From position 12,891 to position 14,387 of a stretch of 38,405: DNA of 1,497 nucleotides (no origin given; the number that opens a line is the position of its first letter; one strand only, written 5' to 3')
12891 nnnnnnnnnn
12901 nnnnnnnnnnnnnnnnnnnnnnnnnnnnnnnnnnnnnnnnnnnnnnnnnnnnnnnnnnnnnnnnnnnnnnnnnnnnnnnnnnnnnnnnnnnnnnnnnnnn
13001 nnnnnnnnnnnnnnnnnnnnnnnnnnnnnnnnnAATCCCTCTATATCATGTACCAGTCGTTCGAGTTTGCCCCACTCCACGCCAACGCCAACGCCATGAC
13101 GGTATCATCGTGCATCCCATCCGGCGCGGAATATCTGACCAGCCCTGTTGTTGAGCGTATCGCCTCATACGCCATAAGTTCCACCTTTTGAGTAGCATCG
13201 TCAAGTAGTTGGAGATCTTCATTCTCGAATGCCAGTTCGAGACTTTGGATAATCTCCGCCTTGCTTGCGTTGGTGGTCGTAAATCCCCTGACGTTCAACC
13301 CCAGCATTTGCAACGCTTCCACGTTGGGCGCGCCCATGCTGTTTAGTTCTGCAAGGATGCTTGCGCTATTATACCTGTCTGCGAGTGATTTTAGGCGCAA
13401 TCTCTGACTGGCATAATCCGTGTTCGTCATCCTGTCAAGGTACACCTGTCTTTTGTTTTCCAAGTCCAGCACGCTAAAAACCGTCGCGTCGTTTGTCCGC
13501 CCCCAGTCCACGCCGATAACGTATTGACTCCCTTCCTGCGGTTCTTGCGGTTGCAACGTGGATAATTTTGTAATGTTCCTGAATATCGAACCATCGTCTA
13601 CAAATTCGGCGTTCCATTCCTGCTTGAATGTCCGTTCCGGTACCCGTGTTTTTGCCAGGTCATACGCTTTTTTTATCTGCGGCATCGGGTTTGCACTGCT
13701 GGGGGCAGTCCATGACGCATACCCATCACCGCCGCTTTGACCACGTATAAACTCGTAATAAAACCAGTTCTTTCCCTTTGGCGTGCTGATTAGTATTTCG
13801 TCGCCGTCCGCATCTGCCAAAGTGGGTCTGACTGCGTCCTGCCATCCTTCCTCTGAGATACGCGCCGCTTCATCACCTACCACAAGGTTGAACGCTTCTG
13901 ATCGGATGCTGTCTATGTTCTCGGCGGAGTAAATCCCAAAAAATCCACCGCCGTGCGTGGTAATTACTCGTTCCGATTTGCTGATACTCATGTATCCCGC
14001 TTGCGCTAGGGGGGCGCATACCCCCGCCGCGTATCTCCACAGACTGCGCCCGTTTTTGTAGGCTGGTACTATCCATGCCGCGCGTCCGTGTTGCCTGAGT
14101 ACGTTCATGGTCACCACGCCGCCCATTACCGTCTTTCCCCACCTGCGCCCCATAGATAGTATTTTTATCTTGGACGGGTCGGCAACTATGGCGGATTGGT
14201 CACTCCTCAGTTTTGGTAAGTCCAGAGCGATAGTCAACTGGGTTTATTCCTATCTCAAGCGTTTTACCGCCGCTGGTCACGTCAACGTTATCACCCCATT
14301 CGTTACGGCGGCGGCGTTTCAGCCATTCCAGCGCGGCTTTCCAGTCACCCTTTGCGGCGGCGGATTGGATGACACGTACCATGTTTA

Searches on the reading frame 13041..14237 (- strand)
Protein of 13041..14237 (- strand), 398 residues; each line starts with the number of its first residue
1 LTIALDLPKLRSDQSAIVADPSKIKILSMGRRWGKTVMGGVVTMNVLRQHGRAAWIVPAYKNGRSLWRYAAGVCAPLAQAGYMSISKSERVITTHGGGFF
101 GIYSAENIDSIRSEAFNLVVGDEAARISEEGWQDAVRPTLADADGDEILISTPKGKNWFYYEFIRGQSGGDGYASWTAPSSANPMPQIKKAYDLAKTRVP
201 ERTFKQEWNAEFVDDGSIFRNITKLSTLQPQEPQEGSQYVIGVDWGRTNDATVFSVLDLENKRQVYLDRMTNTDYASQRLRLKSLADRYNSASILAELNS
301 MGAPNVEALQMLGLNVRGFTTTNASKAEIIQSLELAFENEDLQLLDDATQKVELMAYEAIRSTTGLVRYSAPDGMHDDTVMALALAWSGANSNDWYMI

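Call 8: search_protein_families(library=phrogs, proteins=[window:13041-14237:-])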
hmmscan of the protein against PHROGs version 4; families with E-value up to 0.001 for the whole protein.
window:13041-14237:- (398 aa): 8 families
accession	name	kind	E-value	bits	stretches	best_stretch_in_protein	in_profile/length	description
phrog_2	-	head and packaging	6.9e-36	125.3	1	9-391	265-593/807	terminase large subunit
phrog_7579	-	head and packaging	1.6e-08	35.1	1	14-225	9-226/239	terminase large subunit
phrog_5909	-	head and packaging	2.4e-07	31.2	1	194-386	50-264/285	terminase large subunit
phrog_27743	-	unknown function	1.4e-05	25.9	0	322-392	138-214/233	-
phrog_38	-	head and packaging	0.00012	21.9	1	171-392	483-705/760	terminase large subunit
phrog_24361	-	head and packaging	0.0003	21.6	0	317-387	70-135/162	terminase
phrog_9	-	head and packaging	0.00072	19.5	0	97-391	303-664/812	terminase large subunit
phrog_5653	-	head and packaging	0.00087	20.1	0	213-271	5-65/199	terminase large subunit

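Call 86: search_dna_similar(query=window:13041-14237:-, collection=phages, mode=protein, max_rows=8)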
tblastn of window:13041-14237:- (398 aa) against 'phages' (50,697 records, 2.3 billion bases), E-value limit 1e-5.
Records with a match: 2037; places in all: 2039; records where one place covers at least 80% of the query: 619.
Best place of each record, by identity: <60% 2037.
By first word of the organism name: Vibrio 399; Escherichia 384; Klebsiella 351; Salmonella 289; Mycobacterium 68; Synechococcus 57; Gordonia 46; Enterobacter 38; Microbacterium 38; Rhizobium 30; and 60 more.
By host as written in the record: - 445; Escherichia coli 137; Klebsiella pneumoniae 111; Mycobacterium smegmatis mc2 155 42; Salmonella enterica subsp. enterica serovar Enteritidis PT1 39; Vibrio harveyi BAA-1116 36; Salmonella sp. 26; Gordonia rubripertincta NRRL B-16540 26; and 445 more.
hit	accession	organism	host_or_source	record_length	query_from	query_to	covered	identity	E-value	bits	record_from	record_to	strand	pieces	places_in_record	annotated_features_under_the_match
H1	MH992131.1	Thermus phage TSP4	Thermus sp. TC4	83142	14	388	94%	31.4%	1e-41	162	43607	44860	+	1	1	terminase large subunit | hypothetical protein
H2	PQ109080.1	Thermus phage Riverbug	Thermus thermophilus HB8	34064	14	392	95%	29.6%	2e-28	123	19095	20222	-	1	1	TerL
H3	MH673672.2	Thermus phage phiFa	Thermus thermophilus HB27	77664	14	387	94%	29.9%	6e-39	154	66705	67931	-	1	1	terminase large subunit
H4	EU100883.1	Thermus phage P23-45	Thermus thermophilus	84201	14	396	96%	29.2%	1e-36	147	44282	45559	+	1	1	terminase large subunit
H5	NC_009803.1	Thermus phage P23-45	Thermus thermophilus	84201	14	396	96%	29.2%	1e-36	147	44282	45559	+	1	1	terminase large subunit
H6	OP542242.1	Thermus phage P23-45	Thermus thermophilus HB8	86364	14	396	96%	29.2%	1e-36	147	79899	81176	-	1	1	hypothetical protein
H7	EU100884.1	Thermus phage P74-26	Thermus thermophilus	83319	14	396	96%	29.1%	1e-36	147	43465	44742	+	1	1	phage terminase large subunit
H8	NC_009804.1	Thermus phage P74-26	Thermus thermophilus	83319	14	396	96%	29.1%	1e-36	147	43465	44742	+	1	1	phage terminase large subunit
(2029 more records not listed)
